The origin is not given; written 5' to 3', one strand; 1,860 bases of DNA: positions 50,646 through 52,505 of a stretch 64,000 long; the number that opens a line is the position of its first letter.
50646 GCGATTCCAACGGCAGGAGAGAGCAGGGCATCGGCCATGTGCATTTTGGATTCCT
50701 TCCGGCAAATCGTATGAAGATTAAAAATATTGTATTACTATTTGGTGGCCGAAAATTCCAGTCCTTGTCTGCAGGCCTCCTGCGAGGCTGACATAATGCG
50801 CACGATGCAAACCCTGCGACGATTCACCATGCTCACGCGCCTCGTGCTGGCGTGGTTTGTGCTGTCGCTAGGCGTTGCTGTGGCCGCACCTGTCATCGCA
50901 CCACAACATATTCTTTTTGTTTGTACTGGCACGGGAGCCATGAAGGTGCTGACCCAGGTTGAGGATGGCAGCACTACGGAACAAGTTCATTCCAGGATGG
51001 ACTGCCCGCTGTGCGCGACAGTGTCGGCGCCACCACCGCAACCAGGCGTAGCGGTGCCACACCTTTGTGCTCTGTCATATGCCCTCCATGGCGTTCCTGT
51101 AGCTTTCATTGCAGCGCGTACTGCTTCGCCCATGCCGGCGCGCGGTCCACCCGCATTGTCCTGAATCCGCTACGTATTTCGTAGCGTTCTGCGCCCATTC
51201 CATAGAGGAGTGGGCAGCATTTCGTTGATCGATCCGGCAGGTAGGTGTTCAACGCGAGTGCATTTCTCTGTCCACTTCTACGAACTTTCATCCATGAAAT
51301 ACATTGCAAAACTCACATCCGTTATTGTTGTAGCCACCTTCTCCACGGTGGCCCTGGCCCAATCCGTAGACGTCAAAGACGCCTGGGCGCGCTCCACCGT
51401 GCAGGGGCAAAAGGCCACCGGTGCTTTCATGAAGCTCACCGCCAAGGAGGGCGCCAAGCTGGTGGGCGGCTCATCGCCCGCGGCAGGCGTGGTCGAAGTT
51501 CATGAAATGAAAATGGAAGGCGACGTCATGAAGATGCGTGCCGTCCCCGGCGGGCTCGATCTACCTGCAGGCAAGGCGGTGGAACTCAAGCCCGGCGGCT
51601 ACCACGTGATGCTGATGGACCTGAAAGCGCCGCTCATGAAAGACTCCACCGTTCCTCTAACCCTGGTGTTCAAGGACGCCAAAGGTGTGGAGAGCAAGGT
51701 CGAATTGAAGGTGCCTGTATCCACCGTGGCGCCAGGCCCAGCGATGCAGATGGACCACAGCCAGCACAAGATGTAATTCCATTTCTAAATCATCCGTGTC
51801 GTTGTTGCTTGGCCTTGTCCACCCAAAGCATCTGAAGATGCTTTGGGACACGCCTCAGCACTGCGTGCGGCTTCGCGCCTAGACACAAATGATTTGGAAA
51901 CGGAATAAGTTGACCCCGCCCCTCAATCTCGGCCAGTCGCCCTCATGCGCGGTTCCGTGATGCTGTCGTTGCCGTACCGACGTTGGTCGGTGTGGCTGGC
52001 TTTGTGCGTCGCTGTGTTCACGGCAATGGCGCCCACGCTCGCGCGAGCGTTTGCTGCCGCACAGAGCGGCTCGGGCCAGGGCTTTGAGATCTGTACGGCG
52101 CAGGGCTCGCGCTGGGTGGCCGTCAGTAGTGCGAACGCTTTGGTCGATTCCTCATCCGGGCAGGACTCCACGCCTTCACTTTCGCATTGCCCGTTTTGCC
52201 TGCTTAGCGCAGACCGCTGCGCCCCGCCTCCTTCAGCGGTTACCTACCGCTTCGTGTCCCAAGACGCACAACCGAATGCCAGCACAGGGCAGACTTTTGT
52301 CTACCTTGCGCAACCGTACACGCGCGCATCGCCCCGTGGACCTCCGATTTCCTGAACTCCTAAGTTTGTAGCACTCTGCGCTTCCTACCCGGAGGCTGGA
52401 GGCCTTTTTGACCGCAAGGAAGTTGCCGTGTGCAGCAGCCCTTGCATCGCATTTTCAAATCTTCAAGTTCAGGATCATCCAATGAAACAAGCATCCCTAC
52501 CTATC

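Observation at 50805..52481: Two serial CruR-like ribosome-arrest leaders, each gating a different copper gene set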

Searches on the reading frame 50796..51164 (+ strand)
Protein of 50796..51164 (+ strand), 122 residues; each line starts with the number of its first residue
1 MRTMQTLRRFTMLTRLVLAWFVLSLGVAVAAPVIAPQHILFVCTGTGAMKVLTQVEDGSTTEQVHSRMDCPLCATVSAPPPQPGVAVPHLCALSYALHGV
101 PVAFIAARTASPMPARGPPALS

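Call 5: search_protein_families(library=pfam, proteins=[window:50796-51164:+], max_evalue=0.01)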
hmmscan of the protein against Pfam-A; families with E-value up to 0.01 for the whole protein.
window:50796-51164:+ (122 aa): 1 family
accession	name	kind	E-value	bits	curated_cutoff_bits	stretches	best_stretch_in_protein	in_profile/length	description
PF11162.13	DUF2946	-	0.00029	22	23.7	1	19-119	11-117/117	Protein of unknown function (DUF2946)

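Call 16: find_homologous_proteins(query=window:50796-51164:+, max_evalue=0.001)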
Query window:50796-51164:+ (122 aa): 613 proteins with E <= 0.001 among 649 candidates; the best 120 are listed.
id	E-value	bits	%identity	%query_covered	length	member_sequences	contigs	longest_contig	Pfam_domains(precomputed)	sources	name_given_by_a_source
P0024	6.4e-73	260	100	100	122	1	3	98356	-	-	-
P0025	8.8e-60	218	85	100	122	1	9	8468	-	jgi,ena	jgi:hypothetical protein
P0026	2.0e-51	191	73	100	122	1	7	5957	PF11162.14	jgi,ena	-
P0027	7.5e-51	189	72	100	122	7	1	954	-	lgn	-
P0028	7.1e-49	183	71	98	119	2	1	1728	PF11162.14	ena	-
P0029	2.1e-45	171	66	98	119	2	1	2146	-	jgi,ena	-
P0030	4.0e-45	170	67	95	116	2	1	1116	PF11162.14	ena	-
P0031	3.9e-43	164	67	97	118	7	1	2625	PF11162.14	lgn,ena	-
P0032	1.1e-42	163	67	97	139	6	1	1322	-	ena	-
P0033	1.4e-42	162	66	97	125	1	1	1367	-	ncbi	-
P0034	1.4e-42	162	66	97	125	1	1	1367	-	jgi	jgi:hypothetical protein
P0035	2.0e-42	162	66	97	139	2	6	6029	-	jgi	jgi:hypothetical protein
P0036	5.4e-42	160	66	97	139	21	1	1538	-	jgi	jgi:hypothetical protein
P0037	8.5e-42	160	66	95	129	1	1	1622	-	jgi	jgi:hypothetical protein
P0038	1.2e-41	159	66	97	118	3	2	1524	PF11162.14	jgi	-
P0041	2.1e-41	159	65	97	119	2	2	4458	PF11162.14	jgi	jgi:hypothetical protein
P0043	6.6e-41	157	64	97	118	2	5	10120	PF11162.14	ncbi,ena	-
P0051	4.1e-40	154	64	99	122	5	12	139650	PF11162.14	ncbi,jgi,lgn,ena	-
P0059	1.0e-39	153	63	98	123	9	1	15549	PF11162.14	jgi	jgi:hypothetical protein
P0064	2.7e-39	152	63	95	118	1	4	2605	PF11162.14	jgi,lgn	-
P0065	2.7e-39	152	64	95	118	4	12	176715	PF11162.14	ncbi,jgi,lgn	ncbi:MAG: DUF2946 family protein [Rhodoferax sp.]|jgi:hypothetical protein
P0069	3.3e-39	151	62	96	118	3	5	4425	PF11162.14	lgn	-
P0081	7.8e-39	150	55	96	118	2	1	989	PF11162.14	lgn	-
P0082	8.0e-39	150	62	96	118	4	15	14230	PF11162.14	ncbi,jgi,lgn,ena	jgi:hypothetical protein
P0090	2.7e-38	148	63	97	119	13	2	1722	PF11162.14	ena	-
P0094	3.1e-38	148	63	95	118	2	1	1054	PF11162.14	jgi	jgi:hypothetical protein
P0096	3.9e-38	148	61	98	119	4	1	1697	PF11162.14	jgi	jgi:hypothetical protein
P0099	4.5e-38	148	63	95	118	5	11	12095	PF11162.14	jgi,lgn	jgi:hypothetical protein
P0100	6.2e-38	147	61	95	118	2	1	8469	PF11162.14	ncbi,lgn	-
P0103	8.1e-38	147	65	93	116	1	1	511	PF11162.14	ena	-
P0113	2.0e-37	146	61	95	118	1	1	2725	PF11162.14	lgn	-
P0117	2.7e-37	145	62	98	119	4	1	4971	PF11162.14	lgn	-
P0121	5.0e-37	144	64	95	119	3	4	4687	PF11162.14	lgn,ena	-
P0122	6.1e-37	144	58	98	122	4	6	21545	PF11162.14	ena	-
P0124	1.2e-36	143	62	97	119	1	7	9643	PF11162.14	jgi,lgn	jgi:hypothetical protein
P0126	1.4e-36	143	60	97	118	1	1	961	PF11162.14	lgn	-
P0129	2.6e-36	142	64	95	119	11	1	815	PF11162.14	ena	-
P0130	2.6e-36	142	64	95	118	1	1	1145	PF11162.14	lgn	-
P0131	2.7e-36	142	60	100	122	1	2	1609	PF11162.14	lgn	-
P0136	4.1e-36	141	62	98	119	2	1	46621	PF11162.14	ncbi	-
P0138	8.0e-36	140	63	97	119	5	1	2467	PF11162.14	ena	-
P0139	8.7e-36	140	60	100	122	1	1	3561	PF11162.14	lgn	-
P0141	1.1e-35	140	60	97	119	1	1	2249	PF11162.14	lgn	-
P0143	1.6e-35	140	59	97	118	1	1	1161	PF11162.14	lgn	-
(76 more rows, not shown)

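Call 19: find_related_loci(query=A1, collection=genome_contigs, flank=7000)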
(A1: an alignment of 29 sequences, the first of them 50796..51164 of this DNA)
Query A1 (122 aa) in genome_contigs; peptide patterns used: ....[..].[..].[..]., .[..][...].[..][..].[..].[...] (x = any residue, [..] = any of these).
599 stretches matched a pattern (row limit reached: there are more); 80 encode a relative of the query (tblastn E <= 1e-3); 79 distinct loci.
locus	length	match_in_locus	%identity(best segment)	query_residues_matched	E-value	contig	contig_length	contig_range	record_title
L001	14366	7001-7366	69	1-122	2e-54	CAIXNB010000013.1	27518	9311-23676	MAG: uncultured beta proteobacterium isolate I2_bin-134 genome assembly, contig: bin-134:013/231, whole genome shotgun s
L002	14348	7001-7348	67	4-119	9e-47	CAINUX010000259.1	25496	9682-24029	MAG: uncultured beta proteobacterium isolate Loclat_bin-05257 genome assembly, contig: bin-05257:259/292, whole genome s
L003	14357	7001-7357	64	1-119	2e-45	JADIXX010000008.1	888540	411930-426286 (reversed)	MAG: Candidatus Aalborgicola defluviihabitans isolate AalE_18-Q3-R2-46_BAT3C.116 tig01014852-10-8880880, whole genome sh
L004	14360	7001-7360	64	2-121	3e-45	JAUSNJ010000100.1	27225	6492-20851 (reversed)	MAG: Rhodoferax sp. isolate E19_metabat.bin.37_sub E19_k141_245741, whole genome shotgun sequence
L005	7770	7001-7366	85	1-122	2e-58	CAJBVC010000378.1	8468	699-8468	MAG: uncultured beta proteobacterium isolate Loc090519-5m_bin-0379 genome assembly, contig: bin-0379:378/982, whole geno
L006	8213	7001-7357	62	1-119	1e-44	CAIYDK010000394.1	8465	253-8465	MAG: uncultured beta proteobacterium isolate LJ-3-4m_bin-1145 genome assembly, contig: bin-1145:394/627, whole genome sh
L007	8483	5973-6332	59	2-121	1e-42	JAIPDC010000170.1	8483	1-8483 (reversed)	MAG: Rhodoferax sp. isolate Tobar12m-G27 Tobar12m-C6985, whole genome shotgun sequence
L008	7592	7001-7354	60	2-119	2e-42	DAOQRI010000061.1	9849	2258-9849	MAG TPA_asm: Rhodoferax sp. isolate AMR_MDS_1196 NODE_6214_length_9849_cov_5.360731, whole genome shotgun sequence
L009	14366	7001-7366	61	1-122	4e-42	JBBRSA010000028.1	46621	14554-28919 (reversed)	MAG: Burkholderiales bacterium isolate La2_maxbin2.417 La2_maxbin2.417_K_2930299L46621_cov_39.5257, whole genome shotgun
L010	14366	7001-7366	64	1-122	2e-41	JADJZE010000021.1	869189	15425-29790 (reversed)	MAG: Candidatus Aalborgicola lynettensis isolate Lyne_18-Q3-R50-59_MAXAC.018 tig00321120-10-8711220, whole genome shotgu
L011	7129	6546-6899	64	4-120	6e-41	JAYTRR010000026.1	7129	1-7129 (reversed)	MAG: Burkholderiales bacterium isolate GFS_4813 GFS_4813_25, whole genome shotgun sequence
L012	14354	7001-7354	58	4-121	4e-40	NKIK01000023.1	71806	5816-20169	MAG: Burkholderiales bacterium PBB3 NODE_452, whole genome shotgun sequence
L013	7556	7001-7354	58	4-121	4e-40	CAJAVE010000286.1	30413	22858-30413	MAG: uncultured beta proteobacterium isolate Loc090721-5m_bin-670 genome assembly, contig: bin-670:286/394, whole genome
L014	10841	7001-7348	64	4-119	6e-40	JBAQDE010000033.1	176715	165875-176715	MAG: Rhodoferax sp. isolate MFD03280_ilm_asm_bin41 k127_122632, whole genome shotgun sequence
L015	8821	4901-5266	64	1-121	1e-39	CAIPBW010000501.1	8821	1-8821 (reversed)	MAG: uncultured beta proteobacterium isolate LJ-7-9m_bin-0415 genome assembly, contig: bin-0415:501/568, whole genome sh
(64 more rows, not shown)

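Call 71: search_protein_families(library=ncbifam, proteins=[window:50796-51164:+], max_evalue=0.001)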
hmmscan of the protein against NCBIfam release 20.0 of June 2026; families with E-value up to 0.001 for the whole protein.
window:50796-51164:+ (122 aa): 0 families

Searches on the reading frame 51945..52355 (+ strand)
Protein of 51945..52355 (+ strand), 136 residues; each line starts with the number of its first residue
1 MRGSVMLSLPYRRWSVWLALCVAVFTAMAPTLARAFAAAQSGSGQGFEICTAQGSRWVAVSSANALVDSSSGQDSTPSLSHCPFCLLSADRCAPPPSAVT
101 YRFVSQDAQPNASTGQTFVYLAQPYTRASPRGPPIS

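Call 5: search_protein_families(library=pfam, proteins=[window:51945-52355:+], max_evalue=0.01)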
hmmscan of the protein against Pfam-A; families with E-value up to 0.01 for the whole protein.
window:51945-52355:+ (136 aa): 1 family
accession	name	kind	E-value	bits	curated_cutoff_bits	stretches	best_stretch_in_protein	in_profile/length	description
PF11162.13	DUF2946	-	4.9e-12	47.1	23.7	1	16-134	1-117/117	Protein of unknown function (DUF2946)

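Call 15: find_homologous_proteins(query=window:51945-52355:+, max_evalue=0.001)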
Query window:51945-52355:+ (136 aa): 23 proteins with E <= 0.001 among 62 candidates.
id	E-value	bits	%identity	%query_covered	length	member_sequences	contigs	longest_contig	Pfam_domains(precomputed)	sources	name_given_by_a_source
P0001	1.2e-46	176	67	99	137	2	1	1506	PF11162.14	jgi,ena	jgi:putative Ca2+/H+ antiporter (TMEM165/GDT1 family)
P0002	1.5e-43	167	59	100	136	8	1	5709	PF11162.14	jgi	-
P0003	2.7e-38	149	56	96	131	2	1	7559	PF11162.14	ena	-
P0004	1.1e-30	125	47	93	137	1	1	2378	PF11162.14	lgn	-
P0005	1.2e-30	125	53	96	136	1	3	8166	PF11162.14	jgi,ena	jgi:hypothetical protein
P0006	3.3e-30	123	52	90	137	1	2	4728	PF11162.14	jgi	jgi:hypothetical protein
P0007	3.4e-30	123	53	95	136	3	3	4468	PF11162.14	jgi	jgi:hypothetical protein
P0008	2.1e-27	114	46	95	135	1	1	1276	PF11162.14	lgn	-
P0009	1.4e-25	108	49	97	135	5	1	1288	PF11162.14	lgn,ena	-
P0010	7.2e-25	106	46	90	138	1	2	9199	PF11162.14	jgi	jgi:hypothetical protein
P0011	1.8e-22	98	44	93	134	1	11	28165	PF11162.14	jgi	jgi:hypothetical protein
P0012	2.0e-22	98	46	89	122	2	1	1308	PF11162.14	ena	-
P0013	2.9e-16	78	42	92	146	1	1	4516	PF11162.14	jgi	jgi:Protein of unknown function (DUF2946)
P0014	7.5e-16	77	43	79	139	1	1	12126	PF11162.14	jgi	-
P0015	7.9e-16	77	38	79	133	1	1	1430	PF11162.14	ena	-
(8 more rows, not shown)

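Call 33: find_related_loci(query=A2, collection=metagenome_contigs, flank=4000)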
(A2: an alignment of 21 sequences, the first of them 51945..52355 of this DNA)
Query A2 (136 aa) in metagenome_contigs; peptide patterns used: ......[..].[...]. (x = any residue, [..] = any of these).
148 stretches matched a pattern; 87 encode a relative of the query (tblastn E <= 1e-3); the best 80 are kept; 79 distinct loci.
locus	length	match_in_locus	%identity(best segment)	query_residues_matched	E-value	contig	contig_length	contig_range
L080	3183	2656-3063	59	1-136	7e-45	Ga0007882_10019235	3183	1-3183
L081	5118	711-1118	59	1-136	7e-45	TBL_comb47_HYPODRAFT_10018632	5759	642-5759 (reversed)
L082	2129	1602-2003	57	1-134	6e-41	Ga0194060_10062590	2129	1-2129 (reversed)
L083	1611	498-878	50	8-134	8e-38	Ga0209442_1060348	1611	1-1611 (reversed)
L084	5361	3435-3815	48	8-134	6e-36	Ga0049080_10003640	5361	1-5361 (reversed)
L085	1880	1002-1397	49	1-134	2e-33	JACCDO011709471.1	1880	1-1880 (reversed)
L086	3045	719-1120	44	1-134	7e-33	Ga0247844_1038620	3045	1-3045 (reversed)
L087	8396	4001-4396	42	1-135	9e-30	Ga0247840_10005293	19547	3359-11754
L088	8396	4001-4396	42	1-135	9e-30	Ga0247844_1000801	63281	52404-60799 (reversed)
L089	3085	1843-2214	50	12-136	7e-29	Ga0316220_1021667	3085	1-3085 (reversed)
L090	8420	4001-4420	43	1-135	7e-28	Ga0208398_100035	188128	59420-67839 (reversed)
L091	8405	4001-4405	40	1-134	9e-27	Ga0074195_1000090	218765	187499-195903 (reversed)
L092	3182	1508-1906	46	1-134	3e-26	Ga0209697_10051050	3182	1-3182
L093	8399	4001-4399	46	1-134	3e-26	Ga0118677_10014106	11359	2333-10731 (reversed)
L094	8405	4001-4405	40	1-134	3e-26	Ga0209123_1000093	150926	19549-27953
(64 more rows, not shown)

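Call 71: search_protein_families(library=ncbifam, proteins=[window:51945-52355:+], max_evalue=0.001)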
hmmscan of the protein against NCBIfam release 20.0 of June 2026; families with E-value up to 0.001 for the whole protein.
window:51945-52355:+ (136 aa): 0 families
